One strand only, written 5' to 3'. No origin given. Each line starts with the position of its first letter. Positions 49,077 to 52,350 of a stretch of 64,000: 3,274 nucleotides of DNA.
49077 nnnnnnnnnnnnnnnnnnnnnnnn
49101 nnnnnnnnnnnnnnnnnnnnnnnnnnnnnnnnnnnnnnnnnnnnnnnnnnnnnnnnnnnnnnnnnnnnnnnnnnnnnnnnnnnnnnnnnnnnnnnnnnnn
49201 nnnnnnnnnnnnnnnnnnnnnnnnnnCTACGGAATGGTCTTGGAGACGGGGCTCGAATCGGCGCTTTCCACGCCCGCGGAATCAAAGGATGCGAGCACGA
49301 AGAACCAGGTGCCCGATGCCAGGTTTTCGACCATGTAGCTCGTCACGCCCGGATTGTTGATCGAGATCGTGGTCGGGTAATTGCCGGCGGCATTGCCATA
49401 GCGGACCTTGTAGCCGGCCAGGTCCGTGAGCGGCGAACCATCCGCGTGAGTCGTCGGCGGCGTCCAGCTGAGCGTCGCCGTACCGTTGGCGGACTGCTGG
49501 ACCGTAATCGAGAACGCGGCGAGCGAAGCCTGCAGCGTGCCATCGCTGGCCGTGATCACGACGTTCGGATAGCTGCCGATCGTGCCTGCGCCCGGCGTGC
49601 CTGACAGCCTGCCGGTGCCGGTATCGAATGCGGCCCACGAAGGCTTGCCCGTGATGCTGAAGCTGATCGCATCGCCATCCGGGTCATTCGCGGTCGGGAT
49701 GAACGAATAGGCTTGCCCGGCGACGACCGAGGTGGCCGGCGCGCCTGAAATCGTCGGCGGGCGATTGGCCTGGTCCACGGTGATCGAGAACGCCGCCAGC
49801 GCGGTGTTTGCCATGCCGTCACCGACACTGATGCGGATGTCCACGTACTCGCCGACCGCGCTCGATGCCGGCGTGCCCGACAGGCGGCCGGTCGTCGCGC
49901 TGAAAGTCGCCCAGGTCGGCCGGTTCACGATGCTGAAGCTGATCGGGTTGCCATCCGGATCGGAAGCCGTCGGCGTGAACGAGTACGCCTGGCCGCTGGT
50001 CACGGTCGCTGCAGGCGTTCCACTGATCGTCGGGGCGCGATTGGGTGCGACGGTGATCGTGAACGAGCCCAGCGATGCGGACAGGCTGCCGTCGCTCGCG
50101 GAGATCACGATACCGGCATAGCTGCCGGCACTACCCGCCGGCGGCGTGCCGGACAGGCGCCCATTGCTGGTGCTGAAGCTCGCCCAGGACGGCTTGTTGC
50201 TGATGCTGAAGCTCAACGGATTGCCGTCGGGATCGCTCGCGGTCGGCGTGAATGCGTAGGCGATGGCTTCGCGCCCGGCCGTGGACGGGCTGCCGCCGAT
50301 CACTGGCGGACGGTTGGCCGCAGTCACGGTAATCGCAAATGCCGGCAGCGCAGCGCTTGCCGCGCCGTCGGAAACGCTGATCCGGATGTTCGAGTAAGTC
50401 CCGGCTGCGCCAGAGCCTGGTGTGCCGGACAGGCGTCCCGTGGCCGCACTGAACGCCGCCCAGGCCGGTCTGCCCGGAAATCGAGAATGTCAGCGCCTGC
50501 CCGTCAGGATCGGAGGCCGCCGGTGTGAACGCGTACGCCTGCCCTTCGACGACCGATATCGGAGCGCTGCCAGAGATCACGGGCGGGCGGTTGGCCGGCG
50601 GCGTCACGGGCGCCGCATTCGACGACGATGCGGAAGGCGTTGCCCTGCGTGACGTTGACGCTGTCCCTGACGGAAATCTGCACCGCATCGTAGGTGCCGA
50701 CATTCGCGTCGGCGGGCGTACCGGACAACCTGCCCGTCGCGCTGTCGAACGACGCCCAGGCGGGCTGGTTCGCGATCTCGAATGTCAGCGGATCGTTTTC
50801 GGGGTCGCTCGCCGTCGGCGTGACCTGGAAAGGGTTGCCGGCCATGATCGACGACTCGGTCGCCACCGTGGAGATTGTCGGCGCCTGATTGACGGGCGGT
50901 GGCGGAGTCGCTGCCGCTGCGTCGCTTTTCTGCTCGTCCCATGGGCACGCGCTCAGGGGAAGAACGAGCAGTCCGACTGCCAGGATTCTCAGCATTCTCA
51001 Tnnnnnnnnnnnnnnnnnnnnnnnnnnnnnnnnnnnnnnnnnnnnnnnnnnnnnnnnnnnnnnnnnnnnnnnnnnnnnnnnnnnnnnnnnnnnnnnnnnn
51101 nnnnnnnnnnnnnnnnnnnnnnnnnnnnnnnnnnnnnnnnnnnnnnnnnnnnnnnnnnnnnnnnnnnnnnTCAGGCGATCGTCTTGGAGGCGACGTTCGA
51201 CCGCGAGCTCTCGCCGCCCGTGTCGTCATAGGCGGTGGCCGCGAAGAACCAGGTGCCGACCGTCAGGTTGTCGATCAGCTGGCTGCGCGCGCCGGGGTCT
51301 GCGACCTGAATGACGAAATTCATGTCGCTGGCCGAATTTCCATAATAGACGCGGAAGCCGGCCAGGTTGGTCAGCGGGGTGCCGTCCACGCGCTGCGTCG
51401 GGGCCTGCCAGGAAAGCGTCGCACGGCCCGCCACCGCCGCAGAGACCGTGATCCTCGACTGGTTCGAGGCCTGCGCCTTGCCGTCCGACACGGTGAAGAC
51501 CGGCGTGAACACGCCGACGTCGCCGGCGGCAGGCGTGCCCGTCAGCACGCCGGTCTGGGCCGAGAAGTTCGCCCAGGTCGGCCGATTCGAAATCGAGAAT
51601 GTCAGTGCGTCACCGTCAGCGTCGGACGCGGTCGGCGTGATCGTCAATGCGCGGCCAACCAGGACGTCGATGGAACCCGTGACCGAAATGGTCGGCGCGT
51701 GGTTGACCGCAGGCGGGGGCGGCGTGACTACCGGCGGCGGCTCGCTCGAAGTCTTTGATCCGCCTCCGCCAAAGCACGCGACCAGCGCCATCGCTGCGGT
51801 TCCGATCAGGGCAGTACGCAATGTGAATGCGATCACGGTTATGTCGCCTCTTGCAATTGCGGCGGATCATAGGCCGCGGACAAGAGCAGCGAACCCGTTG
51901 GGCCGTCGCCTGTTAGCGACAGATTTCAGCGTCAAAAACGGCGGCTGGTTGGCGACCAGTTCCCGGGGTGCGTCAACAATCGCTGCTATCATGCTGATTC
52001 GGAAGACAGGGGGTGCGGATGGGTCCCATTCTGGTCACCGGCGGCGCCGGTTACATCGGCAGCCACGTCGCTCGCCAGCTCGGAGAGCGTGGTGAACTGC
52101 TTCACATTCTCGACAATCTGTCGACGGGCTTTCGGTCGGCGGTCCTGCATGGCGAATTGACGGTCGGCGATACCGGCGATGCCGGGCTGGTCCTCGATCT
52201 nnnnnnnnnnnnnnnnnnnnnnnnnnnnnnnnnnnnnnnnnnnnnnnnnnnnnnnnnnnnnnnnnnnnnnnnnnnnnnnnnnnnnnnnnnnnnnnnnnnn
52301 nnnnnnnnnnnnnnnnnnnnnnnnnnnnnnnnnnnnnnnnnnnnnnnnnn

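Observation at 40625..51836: Three-member paralogous family of He_PIG/cadherin-like plus FN3 surface proteins with modular repeat number (2, 5, 1), two of them under c-di-GMP riboswitch control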

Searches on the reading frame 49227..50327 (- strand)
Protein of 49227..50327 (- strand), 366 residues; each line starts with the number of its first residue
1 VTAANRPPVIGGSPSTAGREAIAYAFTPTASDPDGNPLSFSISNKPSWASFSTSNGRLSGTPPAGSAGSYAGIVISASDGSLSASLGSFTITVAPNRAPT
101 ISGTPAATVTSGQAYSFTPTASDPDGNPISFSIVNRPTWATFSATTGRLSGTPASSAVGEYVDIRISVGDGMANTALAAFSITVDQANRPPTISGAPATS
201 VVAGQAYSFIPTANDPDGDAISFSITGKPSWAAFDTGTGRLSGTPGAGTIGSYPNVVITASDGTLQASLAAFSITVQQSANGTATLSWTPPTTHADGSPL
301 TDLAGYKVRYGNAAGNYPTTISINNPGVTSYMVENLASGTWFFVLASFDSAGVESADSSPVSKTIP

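Call 3: search_protein_families(library=pfam, proteins=[window:49227-50327:-], max_evalue=0.01)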
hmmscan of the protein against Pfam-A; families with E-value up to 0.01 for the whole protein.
window:49227-50327:- (366 aa): 5 families
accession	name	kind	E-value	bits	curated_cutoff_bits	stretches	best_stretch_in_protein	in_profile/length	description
PF05345.18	He_PIG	-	2e-34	118.3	24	3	190-276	1-95/96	Putative Ig domain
PF17963.7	Big_9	-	4.6e-19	69.5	23.6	3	96-183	1-89/89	Bacterial Ig domain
PF17803.7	Cadherin_4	-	4.1e-12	46.9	25.1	1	89-144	3-63/71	Bacterial cadherin-like domain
PF18957.6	RibLong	-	1.1e-07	32.9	27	0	200-267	12-85/93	Long Rib domain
PF00041.27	fn3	-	1.7e-06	28.6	25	1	274-347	6-67/84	Fibronectin type III domain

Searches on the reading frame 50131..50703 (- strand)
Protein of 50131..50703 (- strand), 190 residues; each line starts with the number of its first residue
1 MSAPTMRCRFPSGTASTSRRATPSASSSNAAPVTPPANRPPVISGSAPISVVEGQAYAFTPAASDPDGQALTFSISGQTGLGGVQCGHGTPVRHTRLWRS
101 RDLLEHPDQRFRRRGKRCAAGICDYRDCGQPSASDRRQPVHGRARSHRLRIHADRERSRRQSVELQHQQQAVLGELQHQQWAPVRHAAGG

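Call 3: search_protein_families(library=pfam, proteins=[window:50131-50703:-], max_evalue=0.01)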
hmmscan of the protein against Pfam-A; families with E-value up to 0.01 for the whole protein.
window:50131-50703:- (190 aa): 2 families
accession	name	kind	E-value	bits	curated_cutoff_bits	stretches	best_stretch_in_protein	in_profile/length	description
PF17803.7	Cadherin_4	-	0.00018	22.4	25.1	1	36-83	9-60/71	Bacterial cadherin-like domain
PF17963.7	Big_9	-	0.0054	18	23.6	1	38-79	1-43/89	Bacterial Ig domain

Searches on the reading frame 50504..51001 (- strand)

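Call 3: search_protein_families(library=pfam, proteins=[window:50504-51001:-], max_evalue=0.01)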
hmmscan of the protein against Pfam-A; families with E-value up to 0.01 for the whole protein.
window:50504-51001:- (165 aa): 4 families
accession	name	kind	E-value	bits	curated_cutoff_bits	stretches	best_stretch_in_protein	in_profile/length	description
PF05345.18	He_PIG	-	2.8e-11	44.1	24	1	41-127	2-95/96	Putative Ig domain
PF17963.7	Big_9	-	5.8e-05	24.3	23.6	1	38-118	1-81/89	Bacterial Ig domain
PF18957.6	RibLong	-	0.0021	19.3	27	1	50-111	11-76/93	Long Rib domain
PF17803.7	Cadherin_4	-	0.0073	17.2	25.1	1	36-81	9-57/71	Bacterial cadherin-like domain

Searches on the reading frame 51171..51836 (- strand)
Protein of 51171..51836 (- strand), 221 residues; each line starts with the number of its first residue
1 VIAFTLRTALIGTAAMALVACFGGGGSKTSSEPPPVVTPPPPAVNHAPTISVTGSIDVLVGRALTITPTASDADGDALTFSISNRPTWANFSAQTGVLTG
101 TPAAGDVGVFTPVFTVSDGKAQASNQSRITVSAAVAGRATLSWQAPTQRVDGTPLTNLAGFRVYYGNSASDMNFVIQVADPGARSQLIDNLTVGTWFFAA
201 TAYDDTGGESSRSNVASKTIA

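Call 3: search_protein_families(library=pfam, proteins=[window:51171-51836:-], max_evalue=0.01)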
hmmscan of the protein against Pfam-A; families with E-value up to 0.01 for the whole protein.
window:51171-51836:- (221 aa): 3 families
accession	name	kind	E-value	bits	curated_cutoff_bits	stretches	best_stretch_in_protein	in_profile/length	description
PF05345.18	He_PIG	-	3.6e-10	40.6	24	1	48-131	2-95/96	Putative Ig domain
PF17963.7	Big_9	-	1.1e-06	29.8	23.6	1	45-130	1-87/89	Bacterial Ig domain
PF17892.7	Cadherin_5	-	6.8e-05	23.1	26.5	1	44-130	1-96/98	Cadherin-like domain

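Call 30: list_cluster_members(proteins=[P0026, window:51171-51836:-, window:49227-50327:-, window:50504-51001:-])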
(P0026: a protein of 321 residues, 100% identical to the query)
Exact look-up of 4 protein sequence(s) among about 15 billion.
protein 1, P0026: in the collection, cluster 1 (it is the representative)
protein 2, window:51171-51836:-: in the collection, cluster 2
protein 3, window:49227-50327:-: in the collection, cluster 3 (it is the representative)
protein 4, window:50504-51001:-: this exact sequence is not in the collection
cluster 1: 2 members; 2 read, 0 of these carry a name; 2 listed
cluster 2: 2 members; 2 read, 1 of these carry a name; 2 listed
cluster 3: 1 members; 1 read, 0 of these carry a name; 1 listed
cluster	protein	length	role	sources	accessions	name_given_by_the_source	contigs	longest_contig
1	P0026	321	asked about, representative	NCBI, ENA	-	-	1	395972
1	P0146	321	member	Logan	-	-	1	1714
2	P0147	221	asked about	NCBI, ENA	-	-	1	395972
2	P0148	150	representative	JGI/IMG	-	hypothetical protein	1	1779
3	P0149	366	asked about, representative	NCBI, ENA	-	-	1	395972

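Call 77: search_protein_families(library=ncbifam, proteins=[window:51171-51836:-], max_evalue=0.001)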
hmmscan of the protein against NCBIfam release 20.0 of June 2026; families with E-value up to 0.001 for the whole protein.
window:51171-51836:- (221 aa): 3 families
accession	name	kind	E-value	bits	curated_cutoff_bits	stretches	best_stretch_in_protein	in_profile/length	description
NF038111.1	rhom_dep_M36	equivalog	1.5e-05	22.6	1700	1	45-141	1184-1285/1315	rhombosortase-dependent M36 family metallopeptidase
NF012211.1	tand_rpt_95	domain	0.00011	22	90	1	68-133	17-86/98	tandem-95 repeat protein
NF038112.1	myxo_dep_M36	subfamily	0.00066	16.9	1500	1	44-133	1285-1377/1604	myxosortase-dependent M36 family metallopeptidase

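Call 79: predict_structure(alignment_id=A7)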
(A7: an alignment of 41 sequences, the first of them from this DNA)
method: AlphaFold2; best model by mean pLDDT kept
length: 179 residues; sequences in the alignment: 41
mean_pLDDT: 93.3   pTM: 0.60
mean pLDDT of the five models: 93.3, 92.8, 92.2, 92.2, 90.0
residues with pLDDT >= 90: 145; 70-90: 33; 50-70: 1; < 50: 0
segments of 3 or more residues with pLDDT < 50: none
pLDDT, mean of each block of 10 residues (from residue 1): 94 87 96 97 97 97 92 98 96 86 85 92 95 96 92 94 92 93
secondary structure, 60 per line:
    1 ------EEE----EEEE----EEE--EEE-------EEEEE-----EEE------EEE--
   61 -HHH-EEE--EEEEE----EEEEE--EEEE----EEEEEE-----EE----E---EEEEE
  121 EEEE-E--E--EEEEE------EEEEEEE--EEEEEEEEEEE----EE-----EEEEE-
elements in order: E7-9 E14-17 E22-24 E27-29 E37-41 E47-49 E56-58 E66-68 E71-75 E80-84 E87-90 E95-100 E116-124 E132-136 E143-149 E152-162 E174-178

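Call 81: fold_search(model_id=the predicted structure, library=pdb)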
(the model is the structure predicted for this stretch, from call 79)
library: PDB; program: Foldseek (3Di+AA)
matches with E <= 10: 1996; with E <= 0.001: 349
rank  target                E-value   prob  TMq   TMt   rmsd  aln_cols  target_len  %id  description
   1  3mtr_A                2.1e-07  1.00  0.40  0.37  16.5       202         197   12  Crystal structure of the Ig5-FN1 tandem of human NCAM (released 2010-06-23)
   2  5i99                  4.4e-07  1.00  0.41  0.20  15.1       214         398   16  Crystal structure of mouse CNTN3 Ig5-Fn2 domains (released 2016-08-31)
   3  2nzi_A                8.1e-07  1.00  0.36  0.24  15.6       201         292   12  Crystal structure of domains A168-A170 from titin (released 2007-02-13)
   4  8bxr                  1.1e-06  1.00  0.35  0.23  14.9       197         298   16  Titin FnIII-domain I109-I111 (I/A4-A/A6) from the MIR region (released 2023-02-15)
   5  3mtr_B                1.1e-06  1.00  0.39  0.35  17.2       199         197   12  Crystal structure of the Ig5-FN1 tandem of human NCAM (released 2010-06-23)
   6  4yfg_A                1.7e-06  1.00  0.35  0.15  15.5       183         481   11  Crystal structure of PTP delta meA3/meB minus variant Ig1-Fn1 (released 2015-05-06)
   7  4m00_A                2.4e-06  1.00  0.46  0.18  13.5       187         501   15  Crystal structure of the ligand binding region of staphylococcal adhesion SraP (released 2014-06-18)
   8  2xy1                  2.5e-06  1.00  0.39  0.37  12.6       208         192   14  CRYSTAL STRUCTURE OF NCAM2 IG3-4 (released 2011-02-23)
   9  2xyc                  2.7e-06  1.00  0.37  0.24  17.7       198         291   10  CRYSTAL STRUCTURE OF NCAM2 IGIV-FN3I (released 2011-02-23)
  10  1ya5_A                2.7e-06  1.00  0.39  0.36  14.2       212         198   13  Crystal structure of the titin domains z1z2 in complex with telethonin (released 2005-12-20)
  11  5x83_D                3.1e-06  1.00  0.35  0.33  14.9       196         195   12  Structure of DCC FN456 domains (released 2017-09-06)
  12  5e55_A                3.6e-06  1.00  0.34  0.21  16.6       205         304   15  Crystal structure of mouse CNTN6 FN1-FN3 domains (released 2016-08-31)
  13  4bqc_A                3.8e-06  1.00  0.35  0.33  14.3       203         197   15  Crystal structure of the FN5 and FN6 domains of NEO1 bound to SOS (released 2013-06-12)
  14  6z3m_E                4.0e-06  1.00  0.33  0.29  15.0       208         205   14  Repulsive Guidance Molecule B (RGMB) in complex with Growth Differentiation Factor 5 (GDF5) and Neogenin 1 (NEO1). (released 2020-07-01)
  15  7ceg_A                4.2e-06  1.00  0.36  0.18  15.2       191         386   11  Crystal structure of the complex between mouse PTP delta and neuroligin-3 (released 2021-02-24)
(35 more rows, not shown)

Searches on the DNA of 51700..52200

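Call 32: search_with_rna_model(model_id=R1, source=window, start=51700, end=52200, filters=off, max_evalue=10)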
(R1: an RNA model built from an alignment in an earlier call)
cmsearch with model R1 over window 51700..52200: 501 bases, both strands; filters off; matches with E-value up to 10: 10.
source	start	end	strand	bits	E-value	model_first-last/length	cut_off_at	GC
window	52034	52052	-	3.4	0.37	16-35/87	no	0.79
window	51902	51920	-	1.6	1.1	17-35/87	no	0.68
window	52000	52067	+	1.1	1.5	1-87/87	no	0.69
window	52173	52185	+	-0.4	3.8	18-31/87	no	0.85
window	51733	51792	-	-0.6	4.3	1-87/87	no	0.68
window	52055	52108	-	-0.8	4.6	1-87/87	no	0.61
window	52130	52148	+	-1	5.4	51-69/87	no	0.68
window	51840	51857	-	-1.4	6.9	1-87/87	no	0.44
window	51915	51987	+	-1.9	9.1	1-87/87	no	0.59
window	52120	52129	+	-1.9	9.3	20-29/87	no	0.8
